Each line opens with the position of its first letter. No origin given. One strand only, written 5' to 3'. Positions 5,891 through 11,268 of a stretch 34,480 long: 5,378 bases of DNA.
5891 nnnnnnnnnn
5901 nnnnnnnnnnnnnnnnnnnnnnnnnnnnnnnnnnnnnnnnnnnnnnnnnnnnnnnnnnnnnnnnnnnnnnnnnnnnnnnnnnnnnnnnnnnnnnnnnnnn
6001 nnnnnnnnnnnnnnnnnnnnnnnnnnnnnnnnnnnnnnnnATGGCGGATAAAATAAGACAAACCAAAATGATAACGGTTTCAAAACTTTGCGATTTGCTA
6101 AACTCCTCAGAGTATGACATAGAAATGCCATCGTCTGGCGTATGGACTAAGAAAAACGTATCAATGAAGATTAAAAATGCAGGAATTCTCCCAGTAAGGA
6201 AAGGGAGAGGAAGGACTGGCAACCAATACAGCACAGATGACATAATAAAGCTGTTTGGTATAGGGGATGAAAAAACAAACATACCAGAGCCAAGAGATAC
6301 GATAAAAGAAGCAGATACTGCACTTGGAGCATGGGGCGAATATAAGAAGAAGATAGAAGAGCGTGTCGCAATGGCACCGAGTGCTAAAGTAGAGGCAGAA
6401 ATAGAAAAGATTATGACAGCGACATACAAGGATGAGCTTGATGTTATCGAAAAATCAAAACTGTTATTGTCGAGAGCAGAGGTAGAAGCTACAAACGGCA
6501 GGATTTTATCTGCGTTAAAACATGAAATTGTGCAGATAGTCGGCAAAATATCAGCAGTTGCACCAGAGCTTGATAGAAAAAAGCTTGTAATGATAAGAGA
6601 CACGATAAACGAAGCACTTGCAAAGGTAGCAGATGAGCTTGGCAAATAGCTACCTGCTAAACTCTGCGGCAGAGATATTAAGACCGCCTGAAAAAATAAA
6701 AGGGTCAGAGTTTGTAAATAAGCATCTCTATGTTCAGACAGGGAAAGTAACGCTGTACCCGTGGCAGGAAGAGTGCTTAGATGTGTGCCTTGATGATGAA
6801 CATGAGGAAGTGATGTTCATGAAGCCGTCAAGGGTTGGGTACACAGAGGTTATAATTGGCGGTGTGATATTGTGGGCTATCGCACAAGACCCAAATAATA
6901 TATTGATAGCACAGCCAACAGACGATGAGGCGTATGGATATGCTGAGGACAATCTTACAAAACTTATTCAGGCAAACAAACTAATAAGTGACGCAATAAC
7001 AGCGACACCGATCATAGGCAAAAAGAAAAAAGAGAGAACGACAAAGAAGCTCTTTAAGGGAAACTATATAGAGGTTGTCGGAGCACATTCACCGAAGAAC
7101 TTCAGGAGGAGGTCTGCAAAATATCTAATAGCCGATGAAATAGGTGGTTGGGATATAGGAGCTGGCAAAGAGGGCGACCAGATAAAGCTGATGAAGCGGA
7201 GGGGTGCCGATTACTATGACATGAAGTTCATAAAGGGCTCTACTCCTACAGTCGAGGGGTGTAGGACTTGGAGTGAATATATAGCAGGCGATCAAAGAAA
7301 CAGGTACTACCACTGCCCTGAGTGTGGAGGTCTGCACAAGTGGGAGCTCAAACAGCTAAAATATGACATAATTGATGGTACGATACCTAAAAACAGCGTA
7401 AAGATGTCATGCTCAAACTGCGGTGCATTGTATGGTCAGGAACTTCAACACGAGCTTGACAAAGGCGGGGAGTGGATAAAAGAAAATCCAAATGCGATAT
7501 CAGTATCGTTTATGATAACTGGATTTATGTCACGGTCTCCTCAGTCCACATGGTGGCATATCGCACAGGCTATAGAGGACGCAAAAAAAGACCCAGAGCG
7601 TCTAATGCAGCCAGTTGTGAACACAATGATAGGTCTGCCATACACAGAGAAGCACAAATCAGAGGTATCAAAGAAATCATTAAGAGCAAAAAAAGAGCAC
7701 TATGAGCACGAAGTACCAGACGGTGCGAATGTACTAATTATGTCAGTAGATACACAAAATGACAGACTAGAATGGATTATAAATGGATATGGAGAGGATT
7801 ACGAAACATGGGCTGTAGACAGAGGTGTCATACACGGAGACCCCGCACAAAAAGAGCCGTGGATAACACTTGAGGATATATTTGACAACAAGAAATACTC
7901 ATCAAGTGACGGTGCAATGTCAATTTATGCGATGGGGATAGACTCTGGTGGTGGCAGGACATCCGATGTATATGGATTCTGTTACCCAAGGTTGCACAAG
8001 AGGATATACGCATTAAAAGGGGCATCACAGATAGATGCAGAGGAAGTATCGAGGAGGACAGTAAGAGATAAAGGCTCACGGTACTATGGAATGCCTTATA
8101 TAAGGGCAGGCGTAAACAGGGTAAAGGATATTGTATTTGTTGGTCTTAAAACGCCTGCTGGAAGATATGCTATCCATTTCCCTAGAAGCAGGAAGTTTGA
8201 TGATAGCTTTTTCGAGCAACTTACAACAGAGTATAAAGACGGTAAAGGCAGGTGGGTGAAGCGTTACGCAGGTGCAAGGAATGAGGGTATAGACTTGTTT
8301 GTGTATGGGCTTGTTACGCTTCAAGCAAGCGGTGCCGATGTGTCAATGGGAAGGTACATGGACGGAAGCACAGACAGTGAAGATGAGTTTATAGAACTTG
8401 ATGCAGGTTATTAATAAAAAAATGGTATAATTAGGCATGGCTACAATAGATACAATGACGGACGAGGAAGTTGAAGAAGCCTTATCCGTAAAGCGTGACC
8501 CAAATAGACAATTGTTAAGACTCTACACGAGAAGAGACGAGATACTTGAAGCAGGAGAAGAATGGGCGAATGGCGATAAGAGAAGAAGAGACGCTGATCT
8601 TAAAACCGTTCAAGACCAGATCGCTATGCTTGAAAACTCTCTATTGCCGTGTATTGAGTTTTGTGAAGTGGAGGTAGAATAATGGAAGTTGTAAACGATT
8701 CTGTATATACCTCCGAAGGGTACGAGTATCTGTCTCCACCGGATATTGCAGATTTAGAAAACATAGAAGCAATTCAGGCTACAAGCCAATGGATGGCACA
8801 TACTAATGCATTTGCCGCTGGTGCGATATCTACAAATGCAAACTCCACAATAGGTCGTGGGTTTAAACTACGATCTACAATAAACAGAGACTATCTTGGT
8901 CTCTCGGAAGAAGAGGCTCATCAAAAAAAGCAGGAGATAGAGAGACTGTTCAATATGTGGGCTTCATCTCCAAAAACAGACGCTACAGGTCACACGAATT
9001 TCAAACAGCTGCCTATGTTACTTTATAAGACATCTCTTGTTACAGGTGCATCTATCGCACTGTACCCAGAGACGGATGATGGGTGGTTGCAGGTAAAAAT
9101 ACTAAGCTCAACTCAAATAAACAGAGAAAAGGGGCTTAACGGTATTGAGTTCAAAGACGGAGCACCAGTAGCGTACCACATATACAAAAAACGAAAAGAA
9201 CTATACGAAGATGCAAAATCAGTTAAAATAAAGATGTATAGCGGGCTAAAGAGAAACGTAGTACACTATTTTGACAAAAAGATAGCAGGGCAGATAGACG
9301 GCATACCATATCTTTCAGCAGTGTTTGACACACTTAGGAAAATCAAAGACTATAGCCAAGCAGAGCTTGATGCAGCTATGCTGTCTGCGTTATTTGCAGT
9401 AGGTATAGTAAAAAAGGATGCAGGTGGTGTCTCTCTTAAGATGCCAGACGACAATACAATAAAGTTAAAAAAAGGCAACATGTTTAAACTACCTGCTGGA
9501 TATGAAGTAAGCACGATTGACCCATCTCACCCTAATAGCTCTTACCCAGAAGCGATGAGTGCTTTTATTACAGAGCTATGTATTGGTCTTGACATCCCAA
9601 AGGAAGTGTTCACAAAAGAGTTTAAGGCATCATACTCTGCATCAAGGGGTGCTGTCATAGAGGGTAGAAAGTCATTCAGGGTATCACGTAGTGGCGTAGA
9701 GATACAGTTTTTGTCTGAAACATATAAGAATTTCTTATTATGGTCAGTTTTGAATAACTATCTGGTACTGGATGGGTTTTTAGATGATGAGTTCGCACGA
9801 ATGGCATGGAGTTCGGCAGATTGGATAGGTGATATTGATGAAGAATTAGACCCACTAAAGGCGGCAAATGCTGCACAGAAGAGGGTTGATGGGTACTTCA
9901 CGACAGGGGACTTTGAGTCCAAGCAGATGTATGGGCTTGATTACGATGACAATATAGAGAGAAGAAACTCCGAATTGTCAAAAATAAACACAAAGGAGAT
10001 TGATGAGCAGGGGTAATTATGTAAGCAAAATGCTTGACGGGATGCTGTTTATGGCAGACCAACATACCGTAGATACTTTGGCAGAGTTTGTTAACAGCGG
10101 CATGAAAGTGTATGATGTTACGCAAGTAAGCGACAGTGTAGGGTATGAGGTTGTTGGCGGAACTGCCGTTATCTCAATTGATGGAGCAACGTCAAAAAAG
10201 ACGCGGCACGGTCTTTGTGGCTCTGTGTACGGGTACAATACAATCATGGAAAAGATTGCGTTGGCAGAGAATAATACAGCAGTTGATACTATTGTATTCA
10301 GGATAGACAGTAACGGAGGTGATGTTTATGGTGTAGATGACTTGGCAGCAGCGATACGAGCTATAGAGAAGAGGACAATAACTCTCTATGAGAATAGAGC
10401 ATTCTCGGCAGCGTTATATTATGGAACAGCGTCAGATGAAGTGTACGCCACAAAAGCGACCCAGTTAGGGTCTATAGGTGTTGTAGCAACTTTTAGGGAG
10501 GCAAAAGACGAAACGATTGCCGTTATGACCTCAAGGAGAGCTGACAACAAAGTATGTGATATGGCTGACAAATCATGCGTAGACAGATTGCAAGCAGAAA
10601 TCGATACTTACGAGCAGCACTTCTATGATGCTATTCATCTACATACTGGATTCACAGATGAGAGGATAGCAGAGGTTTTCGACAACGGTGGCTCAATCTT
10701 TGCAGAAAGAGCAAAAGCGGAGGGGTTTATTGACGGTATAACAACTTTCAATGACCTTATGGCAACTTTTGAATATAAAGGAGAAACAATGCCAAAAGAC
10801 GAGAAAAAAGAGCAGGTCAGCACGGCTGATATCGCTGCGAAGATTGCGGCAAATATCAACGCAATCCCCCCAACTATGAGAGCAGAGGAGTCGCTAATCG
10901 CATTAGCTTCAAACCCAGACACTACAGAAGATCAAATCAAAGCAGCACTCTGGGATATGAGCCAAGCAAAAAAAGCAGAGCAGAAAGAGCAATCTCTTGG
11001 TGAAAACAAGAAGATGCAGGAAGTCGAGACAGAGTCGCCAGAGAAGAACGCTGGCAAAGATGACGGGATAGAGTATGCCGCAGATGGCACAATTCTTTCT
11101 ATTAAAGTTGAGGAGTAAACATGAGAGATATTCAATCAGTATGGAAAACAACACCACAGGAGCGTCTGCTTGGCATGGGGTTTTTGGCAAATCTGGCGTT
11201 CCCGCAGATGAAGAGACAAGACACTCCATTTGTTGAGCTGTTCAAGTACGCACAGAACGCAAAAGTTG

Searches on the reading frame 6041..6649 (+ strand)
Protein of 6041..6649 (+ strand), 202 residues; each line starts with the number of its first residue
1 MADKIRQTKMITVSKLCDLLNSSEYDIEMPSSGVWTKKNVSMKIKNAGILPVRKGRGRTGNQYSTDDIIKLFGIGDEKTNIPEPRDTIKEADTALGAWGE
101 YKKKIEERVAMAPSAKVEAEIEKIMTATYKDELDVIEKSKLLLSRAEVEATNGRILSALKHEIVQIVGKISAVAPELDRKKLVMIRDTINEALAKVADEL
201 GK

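Call 11: search_protein_families(library=phrogs, proteins=[window:6041-6649:+], max_evalue=0.001)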
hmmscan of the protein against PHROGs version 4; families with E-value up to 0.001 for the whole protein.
window:6041-6649:+ (202 aa): 1 family
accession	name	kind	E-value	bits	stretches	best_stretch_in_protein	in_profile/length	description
phrog_57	-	head and packaging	5.7e-05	24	1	92-198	53-171/199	terminase small subunit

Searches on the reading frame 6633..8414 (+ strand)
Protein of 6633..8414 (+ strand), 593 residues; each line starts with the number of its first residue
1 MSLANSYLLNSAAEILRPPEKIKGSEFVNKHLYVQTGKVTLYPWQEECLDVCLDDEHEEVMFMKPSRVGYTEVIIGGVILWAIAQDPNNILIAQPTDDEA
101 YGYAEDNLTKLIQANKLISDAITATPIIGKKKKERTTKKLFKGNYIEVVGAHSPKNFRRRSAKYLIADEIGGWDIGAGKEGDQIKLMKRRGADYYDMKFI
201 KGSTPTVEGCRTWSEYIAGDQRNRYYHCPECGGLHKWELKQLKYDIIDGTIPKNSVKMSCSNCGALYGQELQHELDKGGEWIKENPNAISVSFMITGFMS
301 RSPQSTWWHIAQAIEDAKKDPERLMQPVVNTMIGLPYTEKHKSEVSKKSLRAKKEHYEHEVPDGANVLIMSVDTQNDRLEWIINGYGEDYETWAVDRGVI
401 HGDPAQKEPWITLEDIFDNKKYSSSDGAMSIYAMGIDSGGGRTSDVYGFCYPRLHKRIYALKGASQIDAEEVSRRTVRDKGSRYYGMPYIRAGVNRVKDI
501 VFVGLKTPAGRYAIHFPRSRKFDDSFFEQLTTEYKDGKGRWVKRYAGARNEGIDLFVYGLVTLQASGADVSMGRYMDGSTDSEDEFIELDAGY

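Call 11: search_protein_families(library=phrogs, proteins=[window:6633-8414:+], max_evalue=0.001)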
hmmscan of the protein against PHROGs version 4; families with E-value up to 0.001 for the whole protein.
window:6633-8414:+ (593 aa): 10 families
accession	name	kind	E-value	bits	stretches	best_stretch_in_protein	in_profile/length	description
phrog_15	-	head and packaging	1.6e-146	491.5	1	9-567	342-922/1330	terminase large subunit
phrog_15657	-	unknown function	2.2e-28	100.3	1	286-473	23-207/230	-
phrog_675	-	head and packaging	1.2e-25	90.8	1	23-376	23-369/576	terminase large subunit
phrog_16406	-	unknown function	1.9e-21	77.4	1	285-571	102-390/601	-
phrog_21311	-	head and packaging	6.5e-16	59.8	1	94-286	1-194/218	terminase large subunit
phrog_3028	-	unknown function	2e-12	48.4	1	419-564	6-159/203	-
phrog_4145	-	head and packaging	1.4e-11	45.1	1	30-189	42-199/209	terminase large subunit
phrog_23163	-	unknown function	4.3e-10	40.4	1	10-115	12-124/130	-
phrog_3925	-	head and packaging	3.8e-06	27.7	1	35-107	59-130/150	terminase large subunit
phrog_12089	-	unknown function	0.00024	21.8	1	433-559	2-138/208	-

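Call 30: search_dna_similar(query=window:6633-8414:+, collection=phages, mode=protein, max_rows=15)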
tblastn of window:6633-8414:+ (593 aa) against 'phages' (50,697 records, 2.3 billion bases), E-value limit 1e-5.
Records with a match: 843; places in all: 844; records where one place covers at least 80% of the query: 548.
Best place of each record, by identity: <60% 843.
By first word of the organism name: Escherichia 132; Salmonella 87; Flavobacterium 78; Vibrio 76; Pseudomonas 60; Rhodobacter 39; Aeromonas 29; Bacteriophage 27; Klebsiella 27; Ralstonia 23; and 70 more.
By host as written in the record: - 127; Flavobacterium columnare 62; Escherichia coli 54; Rhodobacter capsulatus YW1 39; Pseudomonas aeruginosa 32; Salmonella enterica subsp. enterica serovar Typhimurium 24; Ralstonia solanacearum 21; Salmonella enterica 17; and 250 more.
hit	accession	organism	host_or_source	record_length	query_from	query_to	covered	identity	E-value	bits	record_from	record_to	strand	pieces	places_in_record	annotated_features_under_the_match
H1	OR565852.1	Citrobacter phage phiNP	Citrobacter rodentium DBS100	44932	8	582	97%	31.7%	8e-68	245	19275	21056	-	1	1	terL: large subunit terminase DNA packaging protein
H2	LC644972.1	Acetobacter phage phiAP1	Acetobacter pasteurianus NBRC 109446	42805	8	563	94%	32.8%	5e-76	269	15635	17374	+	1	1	phage terminase large subunit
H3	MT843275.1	Serratia phage vB_SspM_BZS1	Serratia sp. OS31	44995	16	563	92%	31.3%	2e-62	229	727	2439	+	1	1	large subunit terminase DNA packaging protein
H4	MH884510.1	Exiguobacterium phage vB_EalM-137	Exiguobacterium alkaliphilum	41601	43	571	89%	32.3%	4e-63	231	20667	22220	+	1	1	tail assembly protein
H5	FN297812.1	Vibrio phage VP585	Vibrio parahaemolyticus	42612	8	571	95%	29.9%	1e-56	212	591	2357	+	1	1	gp02 protein | gp01 protein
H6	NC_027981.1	Vibrio phage VP585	Vibrio parahaemolyticus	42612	8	571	95%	29.9%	1e-56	212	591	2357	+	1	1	terminase large subunit | gp01 protein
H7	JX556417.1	Vibrio phage vB_VpaM_MAR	Vibrio parahaemolyticus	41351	8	571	95%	29.9%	1e-56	212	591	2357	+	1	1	terminase large subunit | putative terminase small subunit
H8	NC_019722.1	Vibrio phage vB_VpaM_MAR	Vibrio parahaemolyticus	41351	8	571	95%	29.9%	1e-56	212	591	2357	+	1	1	terminase large subunit | putative terminase small subunit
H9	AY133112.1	Vibrio phage VHML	-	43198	8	571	95%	29.9%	1e-56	212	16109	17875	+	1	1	orf22: ORF22 | orf21: ORF21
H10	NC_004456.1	Vibrio phage VHML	Vibrio harveyi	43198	8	571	95%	29.9%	1e-56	212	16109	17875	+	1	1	terminase large subunit | ORF21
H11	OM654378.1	Pararheinheimera phage vB_PsoM_KLER1-1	Pararheinheimera soli strain KR2-1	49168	16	569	93%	29.8%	9e-54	204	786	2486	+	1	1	terminase large subunit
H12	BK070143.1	Bacteriophage sp.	Helicobacter salomonis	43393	37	560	88%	31.5%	1e-48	189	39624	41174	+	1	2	Phage head, terminase DNA packaging protein A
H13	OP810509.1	Sulfurimonas phage SNW-1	Sulfurimonas indica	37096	58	554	84%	32.6%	3e-60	223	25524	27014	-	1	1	terminase large subunit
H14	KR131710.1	Fusobacterium phage Funu1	Fusobacterium nucleatum 7_1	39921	10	576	96%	28.5%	5e-53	201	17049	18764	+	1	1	terminase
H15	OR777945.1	Phage nd4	-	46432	9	578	96%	28.2%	5e-52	199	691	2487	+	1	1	terminase DNA packaging protein A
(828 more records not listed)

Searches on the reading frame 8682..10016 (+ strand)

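Call 11: search_protein_families(library=phrogs, proteins=[window:8682-10016:+], max_evalue=0.001)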
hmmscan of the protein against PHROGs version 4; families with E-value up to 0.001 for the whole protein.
window:8682-10016:+ (444 aa): 2 families
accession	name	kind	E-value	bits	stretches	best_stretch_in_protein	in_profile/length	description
phrog_21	-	head and packaging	1.4e-62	213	1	20-441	62-503/1362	portal protein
phrog_537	-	head and packaging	1.3e-21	77.9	1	254-438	20-202/233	portal protein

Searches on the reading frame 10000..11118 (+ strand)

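Call 11: search_protein_families(library=phrogs, proteins=[window:10000-11118:+], max_evalue=0.001)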
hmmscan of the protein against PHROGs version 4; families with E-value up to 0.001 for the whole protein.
window:10000-11118:+ (372 aa): 3 families
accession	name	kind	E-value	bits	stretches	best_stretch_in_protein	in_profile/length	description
phrog_53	-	head and packaging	4.2e-40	139.5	1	37-355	58-435/583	head maturation protease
phrog_33023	-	unknown function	4.4e-14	53.1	1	50-350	63-369/507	-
phrog_4759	-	unknown function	6e-10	40.2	1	48-165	75-195/209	-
